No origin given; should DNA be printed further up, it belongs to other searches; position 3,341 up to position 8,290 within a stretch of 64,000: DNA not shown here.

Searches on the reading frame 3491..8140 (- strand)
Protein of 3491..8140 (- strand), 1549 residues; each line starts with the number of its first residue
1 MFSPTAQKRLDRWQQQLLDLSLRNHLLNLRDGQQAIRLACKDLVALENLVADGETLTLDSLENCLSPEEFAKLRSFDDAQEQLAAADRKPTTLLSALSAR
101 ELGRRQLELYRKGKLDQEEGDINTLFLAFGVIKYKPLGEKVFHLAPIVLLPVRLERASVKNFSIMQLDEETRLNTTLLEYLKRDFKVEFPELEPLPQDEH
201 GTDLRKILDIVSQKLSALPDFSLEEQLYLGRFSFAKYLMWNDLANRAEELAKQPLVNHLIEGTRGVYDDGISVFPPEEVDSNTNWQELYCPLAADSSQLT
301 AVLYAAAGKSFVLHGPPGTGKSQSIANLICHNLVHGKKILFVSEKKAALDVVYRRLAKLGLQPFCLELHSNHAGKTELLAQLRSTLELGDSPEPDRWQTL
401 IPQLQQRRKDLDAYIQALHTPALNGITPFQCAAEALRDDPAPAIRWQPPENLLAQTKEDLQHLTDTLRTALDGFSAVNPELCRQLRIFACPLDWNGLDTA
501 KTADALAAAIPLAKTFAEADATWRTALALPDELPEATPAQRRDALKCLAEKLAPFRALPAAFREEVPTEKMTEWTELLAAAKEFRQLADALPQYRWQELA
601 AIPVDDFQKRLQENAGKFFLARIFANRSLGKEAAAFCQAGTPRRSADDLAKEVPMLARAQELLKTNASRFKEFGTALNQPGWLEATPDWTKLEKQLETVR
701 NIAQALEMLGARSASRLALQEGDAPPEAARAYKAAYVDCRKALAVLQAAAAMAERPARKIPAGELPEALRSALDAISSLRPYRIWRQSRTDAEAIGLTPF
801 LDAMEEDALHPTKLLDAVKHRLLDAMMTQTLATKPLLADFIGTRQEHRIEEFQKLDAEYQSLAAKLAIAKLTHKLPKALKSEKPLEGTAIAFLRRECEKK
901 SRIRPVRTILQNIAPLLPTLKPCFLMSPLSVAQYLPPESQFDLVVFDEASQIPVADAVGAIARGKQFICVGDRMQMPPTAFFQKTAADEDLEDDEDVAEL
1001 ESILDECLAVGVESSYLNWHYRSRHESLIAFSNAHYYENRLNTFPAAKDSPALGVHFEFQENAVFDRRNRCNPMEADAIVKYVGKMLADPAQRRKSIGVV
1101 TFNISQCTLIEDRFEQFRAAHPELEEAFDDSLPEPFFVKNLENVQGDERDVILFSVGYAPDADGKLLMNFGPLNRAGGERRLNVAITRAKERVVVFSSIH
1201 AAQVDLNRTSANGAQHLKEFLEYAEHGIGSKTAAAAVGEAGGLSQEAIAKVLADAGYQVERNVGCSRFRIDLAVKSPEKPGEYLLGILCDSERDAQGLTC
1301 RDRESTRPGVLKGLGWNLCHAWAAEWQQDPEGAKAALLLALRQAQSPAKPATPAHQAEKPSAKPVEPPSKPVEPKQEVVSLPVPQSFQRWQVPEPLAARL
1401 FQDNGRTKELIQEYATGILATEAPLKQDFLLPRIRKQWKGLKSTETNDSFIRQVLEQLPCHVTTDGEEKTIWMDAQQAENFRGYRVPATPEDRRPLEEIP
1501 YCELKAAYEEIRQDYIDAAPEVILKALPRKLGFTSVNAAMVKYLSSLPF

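Call 21: search_protein_families(library=pfam, proteins=[window:3491-8140:-], max_evalue=0.001)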
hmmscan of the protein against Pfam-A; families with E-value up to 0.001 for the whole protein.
window:3491-8140:- (1549 aa): 7 families
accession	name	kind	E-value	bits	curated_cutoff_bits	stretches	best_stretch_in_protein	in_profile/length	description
PF13195.11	DUF4011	-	2.3e-29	102.8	22.2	1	16-181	1-158/158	Protein of unknown function (DUF4011)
PF18741.7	MTES_1575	-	1.2e-21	77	38.2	1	1246-1340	3-95/96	REase_MTES_1575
PF13087.12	AAA_12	-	3.2e-19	69.7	27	1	1003-1197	5-192/195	AAA domain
PF13086.12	AAA_11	-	8.9e-14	52.3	27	2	295-358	3-74/257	AAA domain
PF13245.12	AAA_19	-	4.9e-06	27.2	25.1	0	298-346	1-51/134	AAA domain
PF13604.12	AAA_30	-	8.1e-06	26.1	27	0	296-352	4-62/191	AAA domain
PF01443.25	Viral_helicase1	-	1.8e-05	25.1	21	0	936-978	52-99/228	Viral superfamily 1 RNA helicase core domain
